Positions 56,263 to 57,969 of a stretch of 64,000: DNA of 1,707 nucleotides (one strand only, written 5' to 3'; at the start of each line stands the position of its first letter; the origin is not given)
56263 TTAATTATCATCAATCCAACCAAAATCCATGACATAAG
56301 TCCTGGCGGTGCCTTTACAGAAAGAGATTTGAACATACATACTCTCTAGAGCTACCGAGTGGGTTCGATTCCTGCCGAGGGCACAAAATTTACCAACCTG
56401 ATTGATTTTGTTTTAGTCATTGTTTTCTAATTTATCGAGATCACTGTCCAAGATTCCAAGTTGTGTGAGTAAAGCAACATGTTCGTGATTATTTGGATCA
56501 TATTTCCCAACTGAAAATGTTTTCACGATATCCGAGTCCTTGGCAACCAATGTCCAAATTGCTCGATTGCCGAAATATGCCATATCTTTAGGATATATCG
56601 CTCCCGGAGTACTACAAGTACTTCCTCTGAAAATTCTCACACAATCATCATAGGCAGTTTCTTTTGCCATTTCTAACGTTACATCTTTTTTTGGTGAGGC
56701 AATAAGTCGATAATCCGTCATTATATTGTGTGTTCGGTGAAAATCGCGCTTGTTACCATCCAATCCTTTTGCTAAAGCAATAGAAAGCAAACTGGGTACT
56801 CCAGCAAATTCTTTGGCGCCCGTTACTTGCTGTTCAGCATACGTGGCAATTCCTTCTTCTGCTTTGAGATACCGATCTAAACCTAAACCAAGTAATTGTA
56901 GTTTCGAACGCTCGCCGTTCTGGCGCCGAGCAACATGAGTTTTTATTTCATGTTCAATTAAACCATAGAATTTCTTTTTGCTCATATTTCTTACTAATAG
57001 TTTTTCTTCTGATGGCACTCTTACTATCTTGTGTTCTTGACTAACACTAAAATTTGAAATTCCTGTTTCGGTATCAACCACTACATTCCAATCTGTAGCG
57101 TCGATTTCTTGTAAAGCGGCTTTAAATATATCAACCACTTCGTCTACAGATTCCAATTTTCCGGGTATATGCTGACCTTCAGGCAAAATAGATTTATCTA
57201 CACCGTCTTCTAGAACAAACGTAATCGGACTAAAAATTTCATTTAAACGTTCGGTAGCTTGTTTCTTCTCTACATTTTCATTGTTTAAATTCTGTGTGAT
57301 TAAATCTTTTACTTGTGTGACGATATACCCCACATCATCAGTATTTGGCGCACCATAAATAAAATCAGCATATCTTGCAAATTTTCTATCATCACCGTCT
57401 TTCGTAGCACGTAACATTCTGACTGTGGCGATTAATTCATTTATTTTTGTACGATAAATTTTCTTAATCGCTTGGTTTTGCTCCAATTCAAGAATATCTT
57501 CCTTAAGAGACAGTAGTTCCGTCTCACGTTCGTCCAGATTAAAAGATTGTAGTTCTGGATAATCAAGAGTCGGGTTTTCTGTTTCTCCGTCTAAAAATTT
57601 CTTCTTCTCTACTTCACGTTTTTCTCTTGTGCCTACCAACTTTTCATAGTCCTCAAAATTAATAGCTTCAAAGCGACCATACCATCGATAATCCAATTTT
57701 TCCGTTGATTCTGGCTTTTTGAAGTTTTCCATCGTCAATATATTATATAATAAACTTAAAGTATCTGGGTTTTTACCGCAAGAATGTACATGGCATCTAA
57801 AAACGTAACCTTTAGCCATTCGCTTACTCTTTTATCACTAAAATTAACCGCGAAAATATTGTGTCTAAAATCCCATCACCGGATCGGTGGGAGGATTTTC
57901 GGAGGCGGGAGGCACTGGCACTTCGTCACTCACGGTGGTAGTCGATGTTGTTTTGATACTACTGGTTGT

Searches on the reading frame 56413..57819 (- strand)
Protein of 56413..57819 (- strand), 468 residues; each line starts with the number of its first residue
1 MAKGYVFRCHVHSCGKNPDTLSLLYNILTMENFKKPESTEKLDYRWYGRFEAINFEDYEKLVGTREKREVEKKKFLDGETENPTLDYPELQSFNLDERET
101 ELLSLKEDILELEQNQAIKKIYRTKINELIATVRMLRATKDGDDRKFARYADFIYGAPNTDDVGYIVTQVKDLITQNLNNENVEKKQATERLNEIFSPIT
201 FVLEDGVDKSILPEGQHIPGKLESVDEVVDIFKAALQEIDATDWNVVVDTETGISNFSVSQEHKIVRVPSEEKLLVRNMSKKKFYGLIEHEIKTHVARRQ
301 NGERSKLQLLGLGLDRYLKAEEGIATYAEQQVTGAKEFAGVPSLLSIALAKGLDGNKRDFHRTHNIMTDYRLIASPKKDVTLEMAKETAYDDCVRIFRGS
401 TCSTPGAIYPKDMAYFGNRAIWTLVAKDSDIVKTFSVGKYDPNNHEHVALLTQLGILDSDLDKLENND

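Call 88: search_protein_families(library=pfam, proteins=[window:56413-57819:-], max_evalue=0.001)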
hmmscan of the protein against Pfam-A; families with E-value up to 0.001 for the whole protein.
window:56413-57819:- (468 aa): 1 family
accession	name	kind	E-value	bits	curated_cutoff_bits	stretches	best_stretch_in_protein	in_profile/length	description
PF08014.17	MATCAP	-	4.2e-24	85.6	27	2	224-458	119-338/365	Microtubule-associated tyrosine carboxypeptidase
